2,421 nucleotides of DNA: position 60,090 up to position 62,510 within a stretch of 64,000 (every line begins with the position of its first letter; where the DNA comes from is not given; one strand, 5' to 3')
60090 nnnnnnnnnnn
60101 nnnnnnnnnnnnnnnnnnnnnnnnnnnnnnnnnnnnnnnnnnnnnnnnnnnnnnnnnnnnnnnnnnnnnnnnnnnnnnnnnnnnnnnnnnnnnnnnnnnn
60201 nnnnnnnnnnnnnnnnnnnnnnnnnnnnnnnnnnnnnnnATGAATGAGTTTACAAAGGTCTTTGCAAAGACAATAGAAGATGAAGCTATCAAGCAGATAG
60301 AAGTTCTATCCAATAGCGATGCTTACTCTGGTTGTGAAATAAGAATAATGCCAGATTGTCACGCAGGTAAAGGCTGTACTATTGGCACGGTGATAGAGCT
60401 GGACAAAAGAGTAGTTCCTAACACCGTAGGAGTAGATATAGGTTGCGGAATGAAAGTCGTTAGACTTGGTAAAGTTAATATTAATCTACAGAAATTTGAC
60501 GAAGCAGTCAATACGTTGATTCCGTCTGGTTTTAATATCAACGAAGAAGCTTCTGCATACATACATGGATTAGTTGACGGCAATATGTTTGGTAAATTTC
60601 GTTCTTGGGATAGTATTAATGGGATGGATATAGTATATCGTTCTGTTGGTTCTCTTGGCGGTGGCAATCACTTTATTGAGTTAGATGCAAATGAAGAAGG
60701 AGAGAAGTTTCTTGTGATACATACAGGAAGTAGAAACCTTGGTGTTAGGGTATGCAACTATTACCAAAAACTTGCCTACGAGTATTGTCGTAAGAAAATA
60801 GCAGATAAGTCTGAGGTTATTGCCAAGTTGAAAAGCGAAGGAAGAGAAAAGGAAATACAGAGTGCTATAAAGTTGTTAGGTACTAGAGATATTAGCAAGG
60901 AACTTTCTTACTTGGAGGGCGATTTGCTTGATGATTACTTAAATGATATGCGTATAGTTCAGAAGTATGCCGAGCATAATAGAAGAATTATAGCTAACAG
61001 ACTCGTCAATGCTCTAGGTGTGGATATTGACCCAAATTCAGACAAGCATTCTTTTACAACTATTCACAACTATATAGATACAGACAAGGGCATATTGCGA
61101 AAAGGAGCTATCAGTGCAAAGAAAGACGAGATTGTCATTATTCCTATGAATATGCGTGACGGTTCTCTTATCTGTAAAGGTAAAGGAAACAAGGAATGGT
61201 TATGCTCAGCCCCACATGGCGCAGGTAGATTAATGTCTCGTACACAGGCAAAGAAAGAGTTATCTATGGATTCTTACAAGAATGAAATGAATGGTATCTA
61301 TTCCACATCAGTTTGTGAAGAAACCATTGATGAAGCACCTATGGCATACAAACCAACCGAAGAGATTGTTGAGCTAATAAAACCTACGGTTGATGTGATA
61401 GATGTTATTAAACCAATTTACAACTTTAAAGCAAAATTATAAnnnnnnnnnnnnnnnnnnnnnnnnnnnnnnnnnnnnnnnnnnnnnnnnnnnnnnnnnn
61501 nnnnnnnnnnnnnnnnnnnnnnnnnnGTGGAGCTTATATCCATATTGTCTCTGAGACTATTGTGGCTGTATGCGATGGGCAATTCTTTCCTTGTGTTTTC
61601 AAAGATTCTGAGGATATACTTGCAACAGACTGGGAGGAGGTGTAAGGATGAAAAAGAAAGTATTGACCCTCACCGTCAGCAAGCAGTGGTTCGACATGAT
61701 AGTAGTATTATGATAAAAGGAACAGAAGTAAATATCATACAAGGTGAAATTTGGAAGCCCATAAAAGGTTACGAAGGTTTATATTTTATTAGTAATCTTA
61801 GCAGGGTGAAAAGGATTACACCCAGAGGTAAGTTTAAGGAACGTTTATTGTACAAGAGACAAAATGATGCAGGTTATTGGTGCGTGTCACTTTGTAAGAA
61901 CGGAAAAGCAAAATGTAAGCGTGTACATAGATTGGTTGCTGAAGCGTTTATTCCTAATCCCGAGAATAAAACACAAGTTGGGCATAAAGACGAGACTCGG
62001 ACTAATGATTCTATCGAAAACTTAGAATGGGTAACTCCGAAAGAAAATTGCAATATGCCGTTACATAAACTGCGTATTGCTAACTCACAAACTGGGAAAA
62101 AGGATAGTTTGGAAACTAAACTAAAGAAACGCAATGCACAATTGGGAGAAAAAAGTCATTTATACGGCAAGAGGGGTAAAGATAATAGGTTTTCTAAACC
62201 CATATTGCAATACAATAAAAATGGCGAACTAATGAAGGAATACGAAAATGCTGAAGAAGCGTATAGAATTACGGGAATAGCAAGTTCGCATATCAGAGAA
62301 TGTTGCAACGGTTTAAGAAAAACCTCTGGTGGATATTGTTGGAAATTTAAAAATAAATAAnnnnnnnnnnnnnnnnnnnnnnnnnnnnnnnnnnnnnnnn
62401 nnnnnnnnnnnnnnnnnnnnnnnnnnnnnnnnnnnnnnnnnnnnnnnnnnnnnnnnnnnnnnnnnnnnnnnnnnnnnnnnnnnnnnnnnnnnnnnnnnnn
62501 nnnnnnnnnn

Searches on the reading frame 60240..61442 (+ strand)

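Call 27: search_protein_families(library=phrogs, proteins=[window:60240-61442:+], max_evalue=0.00001)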
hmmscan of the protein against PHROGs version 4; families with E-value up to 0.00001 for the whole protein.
window:60240-61442:+ (400 aa): 2 families
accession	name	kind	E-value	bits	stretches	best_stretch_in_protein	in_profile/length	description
phrog_1075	-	DNA, RNA and nucleotide metabolism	8.2e-131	438.3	1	5-399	66-442/459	tRNA splicing ligase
phrog_32430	-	DNA, RNA and nucleotide metabolism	3.1e-48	164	1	270-398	10-138/139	tRNA splicing ligase RtcB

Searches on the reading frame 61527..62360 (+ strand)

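Call 64: search_protein_families(library=pfam, proteins=[window:61527-62360:+], max_evalue=0.001)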
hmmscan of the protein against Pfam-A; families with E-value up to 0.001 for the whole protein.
window:61527-62360:+ (277 aa): 4 families
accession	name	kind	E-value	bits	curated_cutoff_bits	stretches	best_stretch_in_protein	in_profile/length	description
PF07463.16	NUMOD4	-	6.1e-13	49.2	23.4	1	74-122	1-48/49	NUMOD4 motif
PF13392.12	HNH_3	-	1.7e-09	37.6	24.8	1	131-174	1-44/46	HNH endonuclease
PF22083.2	I-HmuI_NUMOD-like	-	0.0002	21.3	27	1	231-271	5-44/46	DNA endonuclease I-HmuI-like, NUMOD-like domain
PF07453.19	NUMOD1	-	0.00051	20.6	22.8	1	224-259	1-36/37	NUMOD1 domain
